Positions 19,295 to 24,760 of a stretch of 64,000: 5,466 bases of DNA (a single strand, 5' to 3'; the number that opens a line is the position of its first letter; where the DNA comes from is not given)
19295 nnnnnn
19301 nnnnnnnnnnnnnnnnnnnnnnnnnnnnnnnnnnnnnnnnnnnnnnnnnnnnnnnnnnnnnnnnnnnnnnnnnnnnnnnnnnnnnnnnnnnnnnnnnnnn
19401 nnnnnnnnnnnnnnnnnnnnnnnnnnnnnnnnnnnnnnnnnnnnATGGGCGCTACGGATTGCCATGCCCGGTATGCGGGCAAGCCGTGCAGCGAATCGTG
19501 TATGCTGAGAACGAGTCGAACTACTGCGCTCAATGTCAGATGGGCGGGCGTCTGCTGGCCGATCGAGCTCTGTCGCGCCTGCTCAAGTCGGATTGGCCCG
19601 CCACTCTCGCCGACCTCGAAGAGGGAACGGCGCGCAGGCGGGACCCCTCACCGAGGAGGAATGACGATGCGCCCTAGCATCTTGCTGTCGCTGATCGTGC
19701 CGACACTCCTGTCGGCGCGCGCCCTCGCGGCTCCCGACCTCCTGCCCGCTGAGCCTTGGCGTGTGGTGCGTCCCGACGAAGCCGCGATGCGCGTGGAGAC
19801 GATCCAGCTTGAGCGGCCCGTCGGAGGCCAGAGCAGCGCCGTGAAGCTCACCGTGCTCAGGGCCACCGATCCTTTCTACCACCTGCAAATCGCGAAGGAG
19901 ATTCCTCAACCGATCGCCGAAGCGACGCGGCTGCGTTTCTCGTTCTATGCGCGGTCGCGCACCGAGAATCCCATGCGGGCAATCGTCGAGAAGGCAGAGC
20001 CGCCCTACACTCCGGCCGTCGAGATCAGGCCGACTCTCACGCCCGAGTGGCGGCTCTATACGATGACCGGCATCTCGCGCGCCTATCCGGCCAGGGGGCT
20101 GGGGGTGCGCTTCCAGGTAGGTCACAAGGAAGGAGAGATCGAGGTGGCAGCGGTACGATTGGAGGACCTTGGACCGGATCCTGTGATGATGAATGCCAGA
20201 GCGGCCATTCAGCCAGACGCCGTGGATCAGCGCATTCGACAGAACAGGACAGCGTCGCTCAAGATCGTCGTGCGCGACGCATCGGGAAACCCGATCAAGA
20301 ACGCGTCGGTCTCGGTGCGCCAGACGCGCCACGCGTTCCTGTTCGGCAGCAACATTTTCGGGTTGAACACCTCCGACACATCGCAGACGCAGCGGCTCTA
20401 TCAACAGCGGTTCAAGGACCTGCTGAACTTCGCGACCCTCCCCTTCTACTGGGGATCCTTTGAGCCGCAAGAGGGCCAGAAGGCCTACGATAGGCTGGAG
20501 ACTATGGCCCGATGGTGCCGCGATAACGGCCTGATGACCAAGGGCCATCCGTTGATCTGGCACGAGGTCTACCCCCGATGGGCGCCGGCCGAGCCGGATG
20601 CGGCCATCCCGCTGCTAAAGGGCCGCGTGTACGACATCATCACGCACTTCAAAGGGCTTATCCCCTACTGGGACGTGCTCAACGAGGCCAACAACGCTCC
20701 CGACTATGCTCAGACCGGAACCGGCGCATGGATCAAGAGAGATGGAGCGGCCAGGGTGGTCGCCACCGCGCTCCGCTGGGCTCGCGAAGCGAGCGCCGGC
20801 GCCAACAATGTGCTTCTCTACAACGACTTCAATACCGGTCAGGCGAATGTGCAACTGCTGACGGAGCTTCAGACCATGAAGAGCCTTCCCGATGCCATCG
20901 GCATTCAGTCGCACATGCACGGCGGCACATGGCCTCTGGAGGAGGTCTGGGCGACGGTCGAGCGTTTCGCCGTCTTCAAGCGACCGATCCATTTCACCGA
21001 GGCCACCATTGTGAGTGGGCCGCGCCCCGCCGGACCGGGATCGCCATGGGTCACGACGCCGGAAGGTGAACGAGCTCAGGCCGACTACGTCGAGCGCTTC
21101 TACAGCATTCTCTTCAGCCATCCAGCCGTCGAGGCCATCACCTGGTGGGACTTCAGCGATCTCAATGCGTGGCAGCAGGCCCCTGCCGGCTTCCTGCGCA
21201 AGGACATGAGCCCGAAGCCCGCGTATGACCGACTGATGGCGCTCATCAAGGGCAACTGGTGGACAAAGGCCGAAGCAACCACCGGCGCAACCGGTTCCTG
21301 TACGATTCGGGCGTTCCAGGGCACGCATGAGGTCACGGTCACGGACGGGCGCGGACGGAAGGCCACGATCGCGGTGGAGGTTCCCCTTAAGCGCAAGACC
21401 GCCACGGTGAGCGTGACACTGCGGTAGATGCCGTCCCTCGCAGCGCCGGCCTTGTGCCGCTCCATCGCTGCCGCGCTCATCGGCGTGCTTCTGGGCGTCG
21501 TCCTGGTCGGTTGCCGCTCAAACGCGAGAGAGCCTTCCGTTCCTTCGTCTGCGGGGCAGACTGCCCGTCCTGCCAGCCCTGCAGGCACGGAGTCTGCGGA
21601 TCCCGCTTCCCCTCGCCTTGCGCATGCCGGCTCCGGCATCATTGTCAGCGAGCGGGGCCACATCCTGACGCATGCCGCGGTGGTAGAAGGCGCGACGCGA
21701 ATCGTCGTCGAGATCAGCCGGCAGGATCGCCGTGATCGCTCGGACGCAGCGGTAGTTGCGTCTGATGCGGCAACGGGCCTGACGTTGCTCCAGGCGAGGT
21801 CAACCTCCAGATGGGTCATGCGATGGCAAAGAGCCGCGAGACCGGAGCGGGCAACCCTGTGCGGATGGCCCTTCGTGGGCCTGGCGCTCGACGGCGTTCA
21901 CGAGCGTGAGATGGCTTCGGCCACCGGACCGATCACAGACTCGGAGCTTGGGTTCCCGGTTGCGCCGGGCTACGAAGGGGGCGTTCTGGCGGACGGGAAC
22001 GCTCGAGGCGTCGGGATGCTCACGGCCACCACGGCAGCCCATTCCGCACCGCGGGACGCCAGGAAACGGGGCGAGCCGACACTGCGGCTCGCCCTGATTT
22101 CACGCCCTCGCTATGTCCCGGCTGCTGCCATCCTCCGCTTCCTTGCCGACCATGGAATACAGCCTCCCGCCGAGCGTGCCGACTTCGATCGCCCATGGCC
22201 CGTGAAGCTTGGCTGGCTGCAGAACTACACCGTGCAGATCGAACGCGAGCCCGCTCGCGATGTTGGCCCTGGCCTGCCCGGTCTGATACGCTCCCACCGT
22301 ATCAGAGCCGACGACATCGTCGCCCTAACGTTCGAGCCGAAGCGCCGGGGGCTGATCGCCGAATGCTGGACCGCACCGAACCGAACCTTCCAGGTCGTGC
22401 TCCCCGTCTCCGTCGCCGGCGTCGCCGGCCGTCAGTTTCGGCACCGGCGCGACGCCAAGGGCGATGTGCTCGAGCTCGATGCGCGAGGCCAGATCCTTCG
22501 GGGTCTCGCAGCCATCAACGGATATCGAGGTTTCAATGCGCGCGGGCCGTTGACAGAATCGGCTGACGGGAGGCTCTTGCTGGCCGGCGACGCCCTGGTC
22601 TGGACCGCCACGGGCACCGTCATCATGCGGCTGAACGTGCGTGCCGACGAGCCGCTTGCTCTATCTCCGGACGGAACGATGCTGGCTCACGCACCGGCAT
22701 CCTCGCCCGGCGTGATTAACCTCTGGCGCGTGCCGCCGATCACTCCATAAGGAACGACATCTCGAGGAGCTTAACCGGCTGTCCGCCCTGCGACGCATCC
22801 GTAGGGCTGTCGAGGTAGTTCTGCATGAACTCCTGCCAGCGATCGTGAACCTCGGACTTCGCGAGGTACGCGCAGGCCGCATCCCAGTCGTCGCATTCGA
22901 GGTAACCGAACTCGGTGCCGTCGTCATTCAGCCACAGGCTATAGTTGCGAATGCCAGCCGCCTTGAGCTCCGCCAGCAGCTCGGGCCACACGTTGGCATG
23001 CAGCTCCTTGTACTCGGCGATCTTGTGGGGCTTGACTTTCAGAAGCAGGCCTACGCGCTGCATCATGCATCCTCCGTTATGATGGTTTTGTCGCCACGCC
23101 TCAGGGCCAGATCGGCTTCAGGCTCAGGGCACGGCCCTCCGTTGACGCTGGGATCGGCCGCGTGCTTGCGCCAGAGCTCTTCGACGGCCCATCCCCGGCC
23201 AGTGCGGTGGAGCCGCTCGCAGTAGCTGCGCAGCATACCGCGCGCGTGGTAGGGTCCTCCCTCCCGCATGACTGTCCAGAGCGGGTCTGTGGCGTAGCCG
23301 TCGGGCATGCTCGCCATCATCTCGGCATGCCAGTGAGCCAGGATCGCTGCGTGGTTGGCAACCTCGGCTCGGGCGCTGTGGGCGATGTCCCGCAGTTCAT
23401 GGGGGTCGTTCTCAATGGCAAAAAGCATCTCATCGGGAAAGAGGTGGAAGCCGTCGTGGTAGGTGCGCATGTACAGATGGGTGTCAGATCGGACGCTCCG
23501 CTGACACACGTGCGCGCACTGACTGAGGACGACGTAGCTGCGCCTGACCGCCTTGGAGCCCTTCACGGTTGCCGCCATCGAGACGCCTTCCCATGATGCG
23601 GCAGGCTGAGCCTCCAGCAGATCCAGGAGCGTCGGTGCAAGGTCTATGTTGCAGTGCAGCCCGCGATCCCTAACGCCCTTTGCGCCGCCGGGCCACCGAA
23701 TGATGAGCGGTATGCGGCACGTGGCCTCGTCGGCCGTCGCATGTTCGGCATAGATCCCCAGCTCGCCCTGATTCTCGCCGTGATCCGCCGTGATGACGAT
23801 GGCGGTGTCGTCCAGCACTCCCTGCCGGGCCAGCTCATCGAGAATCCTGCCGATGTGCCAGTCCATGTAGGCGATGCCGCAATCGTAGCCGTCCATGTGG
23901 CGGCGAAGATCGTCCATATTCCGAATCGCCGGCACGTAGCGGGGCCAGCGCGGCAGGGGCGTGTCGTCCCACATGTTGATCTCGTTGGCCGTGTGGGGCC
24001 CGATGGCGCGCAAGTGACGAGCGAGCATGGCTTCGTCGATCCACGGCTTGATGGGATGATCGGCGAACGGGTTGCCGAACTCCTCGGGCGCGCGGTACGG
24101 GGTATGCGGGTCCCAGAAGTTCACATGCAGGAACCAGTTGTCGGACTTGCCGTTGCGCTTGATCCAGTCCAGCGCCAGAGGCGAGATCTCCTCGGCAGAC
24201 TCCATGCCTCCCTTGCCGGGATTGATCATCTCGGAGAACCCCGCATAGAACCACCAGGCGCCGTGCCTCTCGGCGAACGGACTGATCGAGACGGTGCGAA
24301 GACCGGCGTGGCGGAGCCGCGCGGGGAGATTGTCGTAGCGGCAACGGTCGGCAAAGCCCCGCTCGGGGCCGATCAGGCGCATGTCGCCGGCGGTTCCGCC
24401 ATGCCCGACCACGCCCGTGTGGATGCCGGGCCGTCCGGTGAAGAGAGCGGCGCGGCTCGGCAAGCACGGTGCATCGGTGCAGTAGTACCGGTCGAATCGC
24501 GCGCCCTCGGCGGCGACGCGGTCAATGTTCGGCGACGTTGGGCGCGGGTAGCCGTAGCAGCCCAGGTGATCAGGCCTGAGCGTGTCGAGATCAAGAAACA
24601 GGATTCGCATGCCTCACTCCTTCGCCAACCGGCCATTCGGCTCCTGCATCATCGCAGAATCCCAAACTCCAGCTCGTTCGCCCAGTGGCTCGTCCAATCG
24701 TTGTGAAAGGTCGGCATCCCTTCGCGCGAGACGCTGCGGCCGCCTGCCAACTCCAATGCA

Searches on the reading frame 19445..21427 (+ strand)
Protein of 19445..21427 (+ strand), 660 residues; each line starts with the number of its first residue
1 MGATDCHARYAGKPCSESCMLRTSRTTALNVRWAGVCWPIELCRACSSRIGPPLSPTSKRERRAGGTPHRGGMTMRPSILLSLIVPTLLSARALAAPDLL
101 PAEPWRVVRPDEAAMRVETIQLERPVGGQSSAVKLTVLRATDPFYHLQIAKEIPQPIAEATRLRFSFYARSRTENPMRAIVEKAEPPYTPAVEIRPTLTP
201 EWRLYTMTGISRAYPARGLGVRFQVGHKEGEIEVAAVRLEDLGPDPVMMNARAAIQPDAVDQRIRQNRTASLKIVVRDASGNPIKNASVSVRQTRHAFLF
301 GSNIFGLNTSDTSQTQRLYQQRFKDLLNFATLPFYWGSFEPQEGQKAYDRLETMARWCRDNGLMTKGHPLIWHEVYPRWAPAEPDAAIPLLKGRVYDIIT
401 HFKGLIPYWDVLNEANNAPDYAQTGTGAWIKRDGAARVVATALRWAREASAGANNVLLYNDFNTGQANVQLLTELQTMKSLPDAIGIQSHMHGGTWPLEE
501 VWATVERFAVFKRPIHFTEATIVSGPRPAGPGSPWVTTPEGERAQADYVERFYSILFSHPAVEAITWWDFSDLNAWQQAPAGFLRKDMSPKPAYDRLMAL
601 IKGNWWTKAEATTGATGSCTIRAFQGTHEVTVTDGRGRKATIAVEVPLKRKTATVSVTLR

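Call 49: search_protein_families(library=pfam, proteins=[window:19445-21427:+], max_evalue=0.00001)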
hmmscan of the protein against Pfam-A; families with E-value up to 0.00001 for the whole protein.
window:19445-21427:+ (660 aa): 1 family
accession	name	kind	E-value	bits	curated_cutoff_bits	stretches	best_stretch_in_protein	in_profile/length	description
PF00331.26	Glyco_hydro_10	-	7.7e-36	124.3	22.1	1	300-598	13-309/311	Glycosyl hydrolase family 10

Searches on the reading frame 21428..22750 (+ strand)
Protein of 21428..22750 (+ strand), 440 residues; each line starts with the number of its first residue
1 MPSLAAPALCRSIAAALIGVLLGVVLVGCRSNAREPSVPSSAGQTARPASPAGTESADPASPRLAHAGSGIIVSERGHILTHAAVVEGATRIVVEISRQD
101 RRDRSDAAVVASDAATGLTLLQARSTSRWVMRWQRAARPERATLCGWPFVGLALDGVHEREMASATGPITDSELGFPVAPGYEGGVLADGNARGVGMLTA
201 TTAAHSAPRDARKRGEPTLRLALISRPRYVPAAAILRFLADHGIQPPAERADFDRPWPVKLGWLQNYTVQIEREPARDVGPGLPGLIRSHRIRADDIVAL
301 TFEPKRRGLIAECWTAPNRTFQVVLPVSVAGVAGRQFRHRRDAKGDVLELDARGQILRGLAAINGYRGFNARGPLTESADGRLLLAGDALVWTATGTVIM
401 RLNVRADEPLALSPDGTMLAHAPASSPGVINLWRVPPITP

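Call 49: search_protein_families(library=pfam, proteins=[window:21428-22750:+], max_evalue=0.00001)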
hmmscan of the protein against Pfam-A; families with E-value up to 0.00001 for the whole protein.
window:21428-22750:+ (440 aa): 1 family
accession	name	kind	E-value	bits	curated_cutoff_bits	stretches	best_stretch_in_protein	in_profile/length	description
PF13365.12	Trypsin_2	-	1.9e-06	29.1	27.6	1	68-196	1-143/144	Trypsin-like peptidase domain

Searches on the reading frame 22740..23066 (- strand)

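Call 49: search_protein_families(library=pfam, proteins=[window:22740-23066:-], max_evalue=0.00001)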
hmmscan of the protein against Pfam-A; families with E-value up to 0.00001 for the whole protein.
window:22740-23066:- (108 aa): 1 family
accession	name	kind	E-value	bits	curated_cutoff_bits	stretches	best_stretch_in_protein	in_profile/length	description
PF05336.19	rhaM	-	4.4e-26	91.6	23.4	1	4-103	1-101/105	L-rhamnose mutarotase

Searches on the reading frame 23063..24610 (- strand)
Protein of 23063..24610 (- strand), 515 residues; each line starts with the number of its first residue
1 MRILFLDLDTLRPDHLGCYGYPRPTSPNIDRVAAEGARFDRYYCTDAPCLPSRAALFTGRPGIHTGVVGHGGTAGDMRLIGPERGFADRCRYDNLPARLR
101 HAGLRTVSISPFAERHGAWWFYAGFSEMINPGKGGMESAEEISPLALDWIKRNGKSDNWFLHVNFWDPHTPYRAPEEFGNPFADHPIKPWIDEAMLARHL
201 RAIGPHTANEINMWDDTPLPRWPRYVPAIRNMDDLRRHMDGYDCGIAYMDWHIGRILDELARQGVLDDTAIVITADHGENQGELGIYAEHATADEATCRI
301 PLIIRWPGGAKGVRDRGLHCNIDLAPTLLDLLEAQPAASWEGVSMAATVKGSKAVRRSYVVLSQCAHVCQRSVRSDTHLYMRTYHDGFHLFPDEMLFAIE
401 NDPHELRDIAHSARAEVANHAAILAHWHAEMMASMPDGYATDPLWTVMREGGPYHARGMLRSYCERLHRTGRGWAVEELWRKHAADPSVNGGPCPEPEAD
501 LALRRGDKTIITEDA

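Call 49: search_protein_families(library=pfam, proteins=[window:23063-24610:-], max_evalue=0.00001)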
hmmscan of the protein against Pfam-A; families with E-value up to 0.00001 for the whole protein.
window:23063-24610:- (515 aa): 2 families
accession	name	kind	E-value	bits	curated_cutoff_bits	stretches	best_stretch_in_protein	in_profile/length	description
PF00884.28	Sulfatase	-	1e-45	156.8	25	1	4-332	4-299/301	Sulfatase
PF16347.10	SGSH_C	-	3.3e-09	37.5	29.3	1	282-414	1-136/154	N-sulphoglucosamine sulphohydrolase, C-terminal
